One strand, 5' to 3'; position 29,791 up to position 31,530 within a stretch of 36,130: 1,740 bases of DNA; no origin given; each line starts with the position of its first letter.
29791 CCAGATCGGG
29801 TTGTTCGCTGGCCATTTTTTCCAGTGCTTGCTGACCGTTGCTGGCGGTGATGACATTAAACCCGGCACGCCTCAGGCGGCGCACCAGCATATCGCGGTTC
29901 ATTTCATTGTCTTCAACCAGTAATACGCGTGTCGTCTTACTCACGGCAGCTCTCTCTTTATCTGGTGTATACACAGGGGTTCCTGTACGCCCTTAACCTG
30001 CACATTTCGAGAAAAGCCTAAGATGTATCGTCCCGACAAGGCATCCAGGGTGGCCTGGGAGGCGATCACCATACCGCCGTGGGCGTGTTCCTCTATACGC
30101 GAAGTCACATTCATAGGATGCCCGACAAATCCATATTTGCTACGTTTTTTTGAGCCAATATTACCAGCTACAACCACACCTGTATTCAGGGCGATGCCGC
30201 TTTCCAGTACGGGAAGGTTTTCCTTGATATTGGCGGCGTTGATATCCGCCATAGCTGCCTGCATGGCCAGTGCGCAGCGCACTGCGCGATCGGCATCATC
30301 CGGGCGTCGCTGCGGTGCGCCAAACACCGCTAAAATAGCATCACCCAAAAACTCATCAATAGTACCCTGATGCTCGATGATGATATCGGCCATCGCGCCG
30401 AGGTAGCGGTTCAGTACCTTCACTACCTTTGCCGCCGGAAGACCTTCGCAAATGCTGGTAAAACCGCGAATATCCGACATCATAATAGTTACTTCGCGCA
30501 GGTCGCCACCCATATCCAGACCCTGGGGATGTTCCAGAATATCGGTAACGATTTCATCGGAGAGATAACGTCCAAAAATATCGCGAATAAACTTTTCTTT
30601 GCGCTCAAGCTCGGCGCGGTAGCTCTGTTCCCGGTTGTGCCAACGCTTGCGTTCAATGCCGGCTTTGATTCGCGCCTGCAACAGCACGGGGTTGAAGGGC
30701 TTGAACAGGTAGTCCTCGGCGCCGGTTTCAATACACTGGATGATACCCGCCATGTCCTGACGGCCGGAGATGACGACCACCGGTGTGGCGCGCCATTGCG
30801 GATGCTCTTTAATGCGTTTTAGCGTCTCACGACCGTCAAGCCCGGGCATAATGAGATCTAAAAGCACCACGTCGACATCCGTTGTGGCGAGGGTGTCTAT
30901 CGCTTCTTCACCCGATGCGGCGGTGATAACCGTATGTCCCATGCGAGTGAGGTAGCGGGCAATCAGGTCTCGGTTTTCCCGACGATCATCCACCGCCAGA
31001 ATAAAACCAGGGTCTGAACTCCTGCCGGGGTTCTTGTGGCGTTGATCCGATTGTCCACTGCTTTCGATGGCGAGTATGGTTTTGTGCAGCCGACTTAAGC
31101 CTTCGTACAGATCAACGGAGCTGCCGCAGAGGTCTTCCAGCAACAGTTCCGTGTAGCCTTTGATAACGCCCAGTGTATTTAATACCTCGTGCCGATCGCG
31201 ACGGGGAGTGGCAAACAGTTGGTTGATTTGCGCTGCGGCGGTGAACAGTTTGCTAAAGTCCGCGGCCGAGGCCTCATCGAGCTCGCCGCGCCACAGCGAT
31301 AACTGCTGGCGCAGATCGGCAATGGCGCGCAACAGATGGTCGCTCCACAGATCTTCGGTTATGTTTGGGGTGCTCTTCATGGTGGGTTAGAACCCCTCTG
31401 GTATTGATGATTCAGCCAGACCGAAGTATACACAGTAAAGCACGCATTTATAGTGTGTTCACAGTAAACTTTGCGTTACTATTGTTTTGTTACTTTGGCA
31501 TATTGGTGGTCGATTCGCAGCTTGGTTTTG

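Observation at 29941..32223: Class III cyclase with a Glu/Gly specificity pair, divergent to a CRP-family regulator: candidate bacterial cGMP circuit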

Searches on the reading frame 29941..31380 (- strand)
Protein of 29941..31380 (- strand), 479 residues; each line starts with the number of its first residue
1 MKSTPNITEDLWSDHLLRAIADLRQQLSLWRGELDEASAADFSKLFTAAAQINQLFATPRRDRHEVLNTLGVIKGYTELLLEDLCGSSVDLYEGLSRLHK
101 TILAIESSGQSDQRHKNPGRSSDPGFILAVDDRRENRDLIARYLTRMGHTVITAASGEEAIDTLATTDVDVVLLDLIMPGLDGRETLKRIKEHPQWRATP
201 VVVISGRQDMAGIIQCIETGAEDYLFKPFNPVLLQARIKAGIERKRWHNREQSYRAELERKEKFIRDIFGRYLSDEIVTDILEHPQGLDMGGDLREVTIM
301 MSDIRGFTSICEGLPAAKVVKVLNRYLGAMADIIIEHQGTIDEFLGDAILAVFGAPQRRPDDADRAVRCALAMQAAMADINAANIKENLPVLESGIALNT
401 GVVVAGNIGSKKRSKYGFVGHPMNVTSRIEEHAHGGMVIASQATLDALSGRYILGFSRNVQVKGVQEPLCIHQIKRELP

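Call 3: search_protein_families(library=pfam, proteins=[window:29941-31380:-], max_evalue=0.01)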
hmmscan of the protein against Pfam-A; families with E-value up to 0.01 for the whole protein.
window:29941-31380:- (479 aa): 3 families
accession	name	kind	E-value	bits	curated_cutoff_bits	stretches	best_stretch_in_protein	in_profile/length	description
PF00072.30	Response_reg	-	8.8e-28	97.1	30.2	1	127-238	1-110/111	Response regulator receiver domain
PF00211.25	Guanylate_cyc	-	2e-23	83.4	21.9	1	295-468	7-175/183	Adenylate and Guanylate cyclase catalytic domain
PF14689.11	SPOB_a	-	0.0069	16.4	28.1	0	51-79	8-36/62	Sensor_kinase_SpoOB-type, alpha-helical domain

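Call 4: search_protein_families(library=ncbifam, proteins=[window:29941-31380:-], max_evalue=0.01)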
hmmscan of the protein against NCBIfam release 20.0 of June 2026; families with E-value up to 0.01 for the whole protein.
window:29941-31380:- (479 aa): 99 families (the best 25 are shown)
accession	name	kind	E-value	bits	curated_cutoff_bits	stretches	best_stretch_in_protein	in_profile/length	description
NF007135.0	PRK09581.1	equivalog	9.9e-28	97.1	474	1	127-242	5-120/457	PleD family two-component system response regulator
TIGR02154.1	PhoB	equivalog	1.7e-24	86.4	296.2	1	127-252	5-130/226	phosphate regulon transcriptional regulator PhoB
NF041733.1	resp_reg_CseB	equivalog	1.8e-24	86.4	350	1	127-263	3-137/228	two-component system response regulator CseB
NF033120.0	vanR_FM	exception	3.7e-23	82.4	460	1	127-259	6-136/231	vancomycin resistance response regulator transcription factor, VanR-F/VanR-M family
NF033117.2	vanR_ACDEGLN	exception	4.3e-23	82.1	350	1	127-255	1-126/226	VanR-ABDEGLN family response regulator transcription factor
NF008199.0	PRK10955.1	equivalog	1e-22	81.2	341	1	127-254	4-127/232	envelope stress response regulator transcription factor CpxR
NF007005.1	PRK09468.1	equivalog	1.2e-22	80.6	331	1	127-246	6-123/237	osmolarity response regulator transcription factor OmpR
NF045944.1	ResRegRpaBCyano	equivalog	1.2e-22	80.5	330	1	128-250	1-120/229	response regulator transcription factor RpaB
NF040689.1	MtrAB_MtrA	equivalog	4.7e-22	78.4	300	1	127-252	1-123/219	MtrAB system response regulator MtrA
NF012227.0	AdeR_RR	equivalog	2.1e-21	76.5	340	1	126-253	13-137/239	efflux system response regulator transcription factor AdeR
NF053854.1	RespRegPhoBBctds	equivalog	9.8e-20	70.9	270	1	127-253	1-126/225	two-component system response regulator PhoB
NF045505.1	RR_RssB_Pseudo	equivalog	4.7e-19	68.7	700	1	127-263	8-143/394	two-component system response regulator RssB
NF011874.0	PRK15347.1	equivalog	7.3e-19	67.3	852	1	127-240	693-808/921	two component system sensor kinase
NF041880.1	EPS_EpsF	equivalog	1.3e-18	66.7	900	1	130-265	1-137/492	response regulator EpsF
NF040534.1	resp_reg_YycF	equivalog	1.5e-18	66.9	340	1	127-255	3-128/231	response regulator YycF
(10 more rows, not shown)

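Call 6: find_homologous_proteins(query=window:29941-31380:-, max_evalue=1e-20)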
Query window:29941-31380:- (479 aa): 3592 proteins with E <= 1e-20 among 8000 candidates; the best 120 are listed.
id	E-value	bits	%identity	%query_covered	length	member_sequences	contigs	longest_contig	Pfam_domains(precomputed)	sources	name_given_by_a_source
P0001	0.0e+0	1070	100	100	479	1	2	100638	PF00211.26,PF00072.31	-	-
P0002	1.9e-258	876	82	100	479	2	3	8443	PF00512.32,PF00211.26,PF00072.31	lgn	-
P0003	2.3e-228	776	74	98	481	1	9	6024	PF00211.26,PF00072.31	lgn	-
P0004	3.3e-193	661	63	99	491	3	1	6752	PF00211.26,PF00072.31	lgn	-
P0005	4.8e-193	660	63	99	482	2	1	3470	PF00211.26,PF00072.31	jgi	jgi:class 3 adenylate cyclase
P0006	5.2e-193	660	65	97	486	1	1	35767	PF00512.32,PF00211.26,PF00072.31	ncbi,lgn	ncbi:MAG: adenylate/guanylate cyclase domain-containing protein [Pseudomonadota bacterium]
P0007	4.5e-192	657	66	93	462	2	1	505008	PF00211.26,PF00072.31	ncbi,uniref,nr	ncbi:adenylate/guanylate cyclase domain-containing response regulator [Parahaliea aestuarii]|uniref:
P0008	5.8e-192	656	63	99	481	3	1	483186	PF00211.26,PF00072.31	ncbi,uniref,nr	ncbi:response regulator [Parahaliea mediterranea]|uniref:Adenylate/guanylate cyclase domain-containi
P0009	6.1e-192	656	63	98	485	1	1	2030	PF00211.26,PF00072.31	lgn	-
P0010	8.0e-192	656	63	99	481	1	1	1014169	PF00211.26,PF00072.31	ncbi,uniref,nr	ncbi:response regulator [Parahaliea maris]|uniref:Response regulator n=1 Tax=Parahaliea maris TaxID=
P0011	1.0e-191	656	63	99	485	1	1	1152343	PF00211.26,PF00072.31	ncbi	-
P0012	1.3e-191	655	64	99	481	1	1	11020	PF00211.26,PF00072.31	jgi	jgi:class 3 adenylate cyclase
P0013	8.0e-191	653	63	99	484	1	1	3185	PF00211.26,PF00072.31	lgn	-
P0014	1.0e-190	652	63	99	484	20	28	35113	PF00211.26,PF00072.31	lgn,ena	-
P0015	1.2e-190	652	62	100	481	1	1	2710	PF00211.26,PF00072.31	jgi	jgi:adenylate cyclase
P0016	1.3e-190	652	63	98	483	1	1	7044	PF00211.26,PF00072.31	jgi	jgi:class 3 adenylate cyclase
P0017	1.6e-190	652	63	97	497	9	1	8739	PF00211.26,PF00072.31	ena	-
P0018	3.0e-190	651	64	97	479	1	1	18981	PF00211.26,PF00072.31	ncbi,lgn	-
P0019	3.6e-190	651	63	99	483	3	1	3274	PF00211.26,PF00072.31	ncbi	-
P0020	4.1e-190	650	63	97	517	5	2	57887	PF00211.26,PF00072.31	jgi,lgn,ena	-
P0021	4.6e-190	650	63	100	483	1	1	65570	PF00211.26,PF00072.31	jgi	-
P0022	6.7e-190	650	63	97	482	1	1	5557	PF00211.26,PF00072.31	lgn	-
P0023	6.7e-190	650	62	99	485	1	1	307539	PF00211.26,PF00072.31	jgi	jgi:adenylate cyclase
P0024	8.6e-190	649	63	99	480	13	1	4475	PF00211.26,PF00072.31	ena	-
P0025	1.1e-189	649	63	99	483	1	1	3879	PF00211.26,PF00072.31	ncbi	-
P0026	1.1e-189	649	62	99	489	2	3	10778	PF00211.26,PF00072.31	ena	-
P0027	1.5e-189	649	63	97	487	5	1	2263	PF00211.26,PF00072.31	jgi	-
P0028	1.8e-189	648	63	97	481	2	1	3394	PF00211.26,PF00072.31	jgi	jgi:class 3 adenylate cyclase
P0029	2.0e-189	648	64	96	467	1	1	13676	PF00211.26,PF00072.31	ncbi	ncbi:MAG: adenylate/guanylate cyclase domain-containing protein [Parahaliea sp.]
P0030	2.7e-189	648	63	98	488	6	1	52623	PF00211.26,PF00072.31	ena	-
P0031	3.0e-189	648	63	97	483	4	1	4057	PF00211.26,PF00072.31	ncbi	-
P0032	3.6e-189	647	62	100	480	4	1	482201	PF00211.26,PF00072.31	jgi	jgi:adenylate cyclase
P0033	4.3e-189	647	63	99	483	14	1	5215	PF00211.26,PF00072.31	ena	-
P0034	5.1e-189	647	63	97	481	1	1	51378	PF00211.26,PF00072.31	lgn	-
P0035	6.1e-189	647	63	97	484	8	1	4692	PF00211.26,PF00072.31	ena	-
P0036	6.1e-189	646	62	97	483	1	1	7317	PF00211.26,PF00072.31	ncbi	ncbi:MAG: adenylate/guanylate cyclase domain-containing protein [Pseudomonadota bacterium]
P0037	7.7e-189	646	62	99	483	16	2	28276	PF00211.26,PF00072.31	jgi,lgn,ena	jgi:class 3 adenylate cyclase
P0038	8.8e-189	646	62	99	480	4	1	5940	PF00211.26,PF00072.31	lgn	-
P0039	1.2e-188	646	63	98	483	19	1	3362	PF00211.26,PF00072.31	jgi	jgi:adenylate cyclase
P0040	1.3e-188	645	63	97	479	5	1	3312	PF00211.26,PF00072.31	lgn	-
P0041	1.5e-188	645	62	100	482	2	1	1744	PF00211.26,PF00072.31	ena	-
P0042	1.6e-188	645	62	99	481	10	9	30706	PF00512.32,PF00211.26,PF00072.31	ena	-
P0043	1.8e-188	645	62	99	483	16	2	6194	PF00211.26,PF00072.31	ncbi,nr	ncbi:MAG: response regulator [Halioglobus sp.]|nr:response regulator [Halioglobus sp.] MBP6723897.1 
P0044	1.9e-188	645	62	99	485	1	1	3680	PF00211.26,PF00072.31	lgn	-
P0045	2.1e-188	645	63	97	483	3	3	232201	PF00211.26,PF00072.31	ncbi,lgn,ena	-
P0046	2.1e-188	645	61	100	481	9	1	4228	PF00211.26,PF00072.31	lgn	-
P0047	2.5e-188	644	61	100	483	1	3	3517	PF00211.26,PF00072.31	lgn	-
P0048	5.1e-188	643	63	97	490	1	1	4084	PF00211.26,PF00072.31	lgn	-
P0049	5.4e-188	643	62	97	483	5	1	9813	PF00211.26,PF00072.31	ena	-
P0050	5.8e-188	643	64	97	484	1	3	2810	PF00211.26,PF00072.31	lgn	-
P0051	8.0e-188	643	62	100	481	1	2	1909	PF00211.26,PF00072.31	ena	-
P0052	8.2e-188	643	62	99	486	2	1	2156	PF00211.26,PF00072.31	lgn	-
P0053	8.3e-188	643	62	99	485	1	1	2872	PF00211.26,PF00072.31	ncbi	-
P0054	8.6e-188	643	64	97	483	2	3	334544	PF00211.26,PF00072.31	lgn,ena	-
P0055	9.1e-188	643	62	97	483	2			PF00211.26,PF00072.31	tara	tara:strand:+ start:9634 stop:11085 length:1452 start_codon:yes stop_codon:yes gene_type:complete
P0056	9.2e-188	643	62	99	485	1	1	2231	PF00211.26,PF00072.31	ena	-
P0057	9.6e-188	643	63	97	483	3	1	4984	PF00211.26,PF00072.31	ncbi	ncbi:MAG: adenylate/guanylate cyclase domain-containing protein [Pseudomonadota bacterium]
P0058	9.8e-188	643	63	97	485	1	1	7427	PF00512.32,PF00211.26,PF00072.31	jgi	jgi:class 3 adenylate cyclase/CheY-like chemotaxis protein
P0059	9.9e-188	643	62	99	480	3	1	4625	PF00211.26,PF00072.31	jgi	jgi:adenylate cyclase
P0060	1.1e-187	642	63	97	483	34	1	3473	PF00211.26,PF00072.31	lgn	-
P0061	1.2e-187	642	62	99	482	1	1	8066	PF00211.26,PF00072.31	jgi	jgi:adenylate cyclase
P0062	1.4e-187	642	63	97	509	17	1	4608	PF00512.32,PF00211.26,PF00072.31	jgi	jgi:class 3 adenylate cyclase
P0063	1.6e-187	642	63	97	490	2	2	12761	PF00211.26,PF00072.31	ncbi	-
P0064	1.8e-187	642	62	99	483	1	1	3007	PF00512.32,PF00211.26,PF00072.31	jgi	jgi:class 3 adenylate cyclase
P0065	2.0e-187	642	62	97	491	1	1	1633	PF00211.26,PF00072.31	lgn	-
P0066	2.8e-187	641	61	99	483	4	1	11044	PF00211.26,PF00072.31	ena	-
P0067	3.3e-187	641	63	97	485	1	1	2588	PF00211.26,PF00072.31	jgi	-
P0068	3.4e-187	641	63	98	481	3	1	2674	PF00211.26,PF00072.31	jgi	-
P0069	3.4e-187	641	63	99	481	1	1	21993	PF00512.32,PF00211.26,PF00072.31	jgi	-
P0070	3.5e-187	641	63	97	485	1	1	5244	PF00211.26,PF00072.31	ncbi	-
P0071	3.6e-187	641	64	96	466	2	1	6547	PF00211.26,PF00072.31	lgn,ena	-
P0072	3.9e-187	641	64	97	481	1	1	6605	PF00211.26,PF00072.31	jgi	jgi:class 3 adenylate cyclase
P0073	4.0e-187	641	63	97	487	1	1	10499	PF00512.32,PF00211.26,PF00072.31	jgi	jgi:class 3 adenylate cyclase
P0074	4.6e-187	640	62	99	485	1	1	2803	PF00211.26,PF00072.31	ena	-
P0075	4.9e-187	640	62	100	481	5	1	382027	PF00211.26,PF00072.31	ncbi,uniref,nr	ncbi:adenylate/guanylate cyclase domain-containing protein [Halioglobus sp. HI00S01]|uniref:adenylat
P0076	5.7e-187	640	63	97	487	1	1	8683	PF00512.32,PF00211.26,PF00072.31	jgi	jgi:class 3 adenylate cyclase/CheY-like chemotaxis protein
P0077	8.0e-187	640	63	96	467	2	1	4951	PF00211.26,PF00072.31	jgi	jgi:class 3 adenylate cyclase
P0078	8.7e-187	639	62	97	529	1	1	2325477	PF00211.26,PF00072.31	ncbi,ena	-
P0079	1.0e-186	639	61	99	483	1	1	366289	PF00211.26,PF00072.31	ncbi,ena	-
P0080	1.1e-186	639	62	97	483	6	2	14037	PF00211.26,PF00072.31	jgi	jgi:adenylate cyclase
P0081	1.1e-186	639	61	99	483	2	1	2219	PF00211.26,PF00072.31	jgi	jgi:class 3 adenylate cyclase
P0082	1.1e-186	639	62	98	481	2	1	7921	PF00211.26,PF00072.31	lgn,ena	-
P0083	1.3e-186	639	62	99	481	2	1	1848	PF00211.26,PF00072.31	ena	-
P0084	1.6e-186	639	62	99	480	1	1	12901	PF00512.32,PF00211.26,PF00072.31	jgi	-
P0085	1.6e-186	639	63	97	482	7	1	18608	PF00211.26,PF00072.31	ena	-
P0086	1.6e-186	639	62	97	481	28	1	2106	PF00211.26,PF00072.31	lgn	-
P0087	1.7e-186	638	63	99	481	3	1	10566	PF00211.26,PF00072.31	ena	-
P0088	1.7e-186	638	61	99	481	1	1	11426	PF00512.32,PF00211.26,PF00072.31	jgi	jgi:class 3 adenylate cyclase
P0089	1.7e-186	638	62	99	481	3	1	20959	PF00211.26,PF00072.31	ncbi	-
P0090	2.1e-186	638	63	99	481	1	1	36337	PF00211.26,PF00072.31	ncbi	-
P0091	2.3e-186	638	62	99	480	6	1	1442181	PF00211.26,PF00072.31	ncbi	ncbi:MAG: adenylate/guanylate cyclase domain-containing response regulator [Halioglobus sp.]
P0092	3.0e-186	638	62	99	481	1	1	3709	PF00512.32,PF00211.26,PF00072.31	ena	-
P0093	3.2e-186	638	62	99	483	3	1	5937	PF00512.32,PF00211.26,PF00072.31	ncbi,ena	-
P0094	3.5e-186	637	62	99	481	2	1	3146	PF00211.26,PF00072.31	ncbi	-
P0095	3.7e-186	637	63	99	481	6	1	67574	PF00211.26,PF00072.31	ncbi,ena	-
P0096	3.8e-186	637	62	99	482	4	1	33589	PF00211.26,PF00072.31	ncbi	ncbi:MAG: adenylate/guanylate cyclase domain-containing response regulator [Halioglobus sp.]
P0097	4.0e-186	637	62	99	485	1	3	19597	PF00211.26,PF00072.31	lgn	-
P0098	4.3e-186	637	61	100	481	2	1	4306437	PF00211.26,PF00072.31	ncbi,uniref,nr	ncbi:adenylate/guanylate cyclase domain-containing response regulator [Halioglobus maricola]|uniref:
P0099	4.5e-186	637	63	98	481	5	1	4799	PF00512.32,PF00211.26,PF00072.31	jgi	-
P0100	4.7e-186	637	62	97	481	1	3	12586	PF00211.26,PF00072.31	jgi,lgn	jgi:class 3 adenylate cyclase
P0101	5.1e-186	637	63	97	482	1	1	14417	PF00211.26,PF00072.31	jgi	jgi:adenylate cyclase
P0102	5.1e-186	637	62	97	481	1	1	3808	PF00211.26,PF00072.31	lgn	-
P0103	5.2e-186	637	62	97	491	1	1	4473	PF00211.26,PF00072.31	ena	-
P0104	5.2e-186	637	62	97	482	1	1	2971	PF00211.26,PF00072.31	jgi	-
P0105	6.6e-186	636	61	97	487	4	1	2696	PF00211.26,PF00072.31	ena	-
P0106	6.8e-186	636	62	97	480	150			PF00211.26,PF00072.31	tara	tara:strand:+ start:910 stop:2352 length:1443 start_codon:yes stop_codon:yes gene_type:complete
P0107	7.0e-186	636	61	100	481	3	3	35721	PF00211.26,PF00072.31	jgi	-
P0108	7.5e-186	636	61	99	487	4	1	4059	PF00512.32,PF00211.26,PF00072.31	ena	-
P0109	7.6e-186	636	62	99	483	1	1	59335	PF00211.26,PF00072.31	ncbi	-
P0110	7.7e-186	636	63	97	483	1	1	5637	PF00211.26,PF00072.31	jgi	-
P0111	9.3e-186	636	61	99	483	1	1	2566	PF00211.26,PF00072.31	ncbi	ncbi:MAG: adenylate/guanylate cyclase domain-containing protein [Halioglobus sp.]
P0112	1.1e-185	636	62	97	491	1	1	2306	PF00211.26,PF00072.31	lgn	-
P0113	1.2e-185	636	61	100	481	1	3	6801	PF00211.26,PF00072.31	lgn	-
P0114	1.3e-185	636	62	99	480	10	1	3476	PF00211.26,PF00072.31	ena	-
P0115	1.4e-185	635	62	99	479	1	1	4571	PF00211.26,PF00072.31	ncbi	-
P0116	1.4e-185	635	61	99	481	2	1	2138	PF00211.26,PF00072.31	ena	-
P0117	1.5e-185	635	61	99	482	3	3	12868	PF00211.26,PF00072.31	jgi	-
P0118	1.7e-185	635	62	97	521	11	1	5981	PF00211.26,PF00072.31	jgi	jgi:class 3 adenylate cyclase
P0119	2.0e-185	635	63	97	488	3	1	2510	PF00211.26,PF00072.31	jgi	jgi:adenylate cyclase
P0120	2.1e-185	635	63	98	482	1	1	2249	PF00211.26,PF00072.31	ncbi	-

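Call 9: find_encoding_contigs(protein=P0098, flank=7000, max_places=2)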
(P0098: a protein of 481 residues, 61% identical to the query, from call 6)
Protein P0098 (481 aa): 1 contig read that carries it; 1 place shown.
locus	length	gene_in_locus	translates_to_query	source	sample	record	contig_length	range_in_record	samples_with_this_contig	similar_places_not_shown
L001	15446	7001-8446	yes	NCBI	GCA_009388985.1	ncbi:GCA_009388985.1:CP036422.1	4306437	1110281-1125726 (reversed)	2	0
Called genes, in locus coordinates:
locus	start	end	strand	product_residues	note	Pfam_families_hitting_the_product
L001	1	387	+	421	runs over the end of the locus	PF02743:dCache_1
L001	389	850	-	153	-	PF00383:dCMP_cyt_deam_1, PF14437:MafB19-deam, PF14439:Bd3614-deam (weak)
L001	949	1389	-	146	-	PF04075:F420H2_quin_red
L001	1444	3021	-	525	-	PF00117:GATase, PF07722:Peptidase_C26 (weak), PF02540:NAD_synthase, PF03054:tRNA_Me_trans (faint), PF00958:GMP_synt_C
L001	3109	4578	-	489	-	PF00478:IMPDH, PF00571:CBS, PF03060:NMO (weak), PF01645:Glu_synthase (weak)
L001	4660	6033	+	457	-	PF13742:tRNA_anti_2, PF01336:tRNA_anti-codon, PF02601:Exonuc_VII_L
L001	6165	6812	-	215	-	PF00027:cNMP_binding, PF13545:HTH_Crp_2, PF00325:Crp (weak)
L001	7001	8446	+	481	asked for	PF00072:Response_reg, PF00211:Guanylate_cyc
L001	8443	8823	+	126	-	PF00072:Response_reg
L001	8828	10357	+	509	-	PF00672:HAMP, PF00512:HisKA, PF02518:HATPase_c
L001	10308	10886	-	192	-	-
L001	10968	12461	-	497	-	PF01336:tRNA_anti-codon (weak), PF00152:tRNA-synt_2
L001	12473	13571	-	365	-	PF03462:PCRF, PF00472:RF-1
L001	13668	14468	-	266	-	PF00581:Rhodanese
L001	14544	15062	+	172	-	PF10003:DUF2244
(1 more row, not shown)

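Call 10: find_encoding_contigs(protein=P0010, flank=7000, max_places=2)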
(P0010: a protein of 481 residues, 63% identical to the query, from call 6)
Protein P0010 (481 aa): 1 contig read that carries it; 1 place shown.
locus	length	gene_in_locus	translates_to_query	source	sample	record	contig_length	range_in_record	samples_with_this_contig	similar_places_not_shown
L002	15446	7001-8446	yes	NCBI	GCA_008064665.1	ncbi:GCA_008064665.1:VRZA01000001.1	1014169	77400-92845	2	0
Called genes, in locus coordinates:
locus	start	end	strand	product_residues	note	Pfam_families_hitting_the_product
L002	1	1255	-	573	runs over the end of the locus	PF08479:POTRA_2, PF03865:ShlB (weak)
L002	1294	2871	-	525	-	PF00117:GATase, PF07722:Peptidase_C26 (weak), PF02540:NAD_synthase, PF03054:tRNA_Me_trans (faint), PF00958:GMP_synt_C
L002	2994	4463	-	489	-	PF00478:IMPDH, PF00571:CBS, PF03060:NMO, PF01070:FMN_dh, PF01645:Glu_synthase (weak)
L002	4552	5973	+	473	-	PF13742:tRNA_anti_2, PF01336:tRNA_anti-codon, PF02601:Exonuc_VII_L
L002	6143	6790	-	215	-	PF00027:cNMP_binding, PF13545:HTH_Crp_2, PF00325:Crp (weak)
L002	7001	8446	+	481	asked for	PF00072:Response_reg, PF00211:Guanylate_cyc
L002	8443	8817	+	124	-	PF00072:Response_reg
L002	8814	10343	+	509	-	PF00672:HAMP, PF00512:HisKA, PF02518:HATPase_c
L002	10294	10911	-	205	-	-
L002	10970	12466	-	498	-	PF01336:tRNA_anti-codon (weak), PF00152:tRNA-synt_2, PF01409:tRNA-synt_2d (faint)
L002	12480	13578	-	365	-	PF03462:PCRF, PF00472:RF-1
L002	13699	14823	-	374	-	PF03773:ArsP_1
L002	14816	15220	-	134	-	PF00376:MerR, PF13411:MerR_1, PF09278:MerR-DNA-bind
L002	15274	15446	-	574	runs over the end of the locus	PF01368:DHH, PF02272:DHHA1, PF17768:RecJ_OB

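Call 11: find_encoding_contigs(protein=P0006, flank=7000, max_places=2)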
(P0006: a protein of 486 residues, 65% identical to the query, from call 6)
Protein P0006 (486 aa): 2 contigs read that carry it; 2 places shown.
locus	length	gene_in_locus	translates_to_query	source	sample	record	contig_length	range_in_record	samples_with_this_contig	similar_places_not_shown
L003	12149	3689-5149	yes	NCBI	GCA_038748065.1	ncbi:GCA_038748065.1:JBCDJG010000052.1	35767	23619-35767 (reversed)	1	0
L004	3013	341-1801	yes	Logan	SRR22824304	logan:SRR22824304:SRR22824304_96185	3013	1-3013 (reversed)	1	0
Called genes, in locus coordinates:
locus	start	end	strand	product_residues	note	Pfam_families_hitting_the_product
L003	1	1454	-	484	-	PF00478:IMPDH, PF00571:CBS, PF03060:NMO, PF00977:His_biosynth (faint), PF01070:FMN_dh, PF01645:Glu_synthase (weak)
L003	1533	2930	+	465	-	PF13742:tRNA_anti_2, PF01336:tRNA_anti-codon, PF02601:Exonuc_VII_L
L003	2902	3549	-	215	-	PF00027:cNMP_binding, PF13545:HTH_Crp_2, PF00325:Crp (weak)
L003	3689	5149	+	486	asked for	PF00512:HisKA (faint), PF00072:Response_reg, PF00211:Guanylate_cyc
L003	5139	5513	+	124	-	PF00072:Response_reg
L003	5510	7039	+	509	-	PF00672:HAMP, PF00512:HisKA, PF02518:HATPase_c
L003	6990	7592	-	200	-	-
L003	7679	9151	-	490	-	PF01336:tRNA_anti-codon, PF00152:tRNA-synt_2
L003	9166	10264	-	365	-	PF03462:PCRF, PF00472:RF-1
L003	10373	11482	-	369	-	PF03773:ArsP_1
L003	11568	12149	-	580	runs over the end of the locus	PF01368:DHH, PF02272:DHHA1, PF17768:RecJ_OB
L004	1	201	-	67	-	?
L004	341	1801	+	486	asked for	PF00512:HisKA (faint), PF00072:Response_reg, PF00211:Guanylate_cyc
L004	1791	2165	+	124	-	PF00072:Response_reg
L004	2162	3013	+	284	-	?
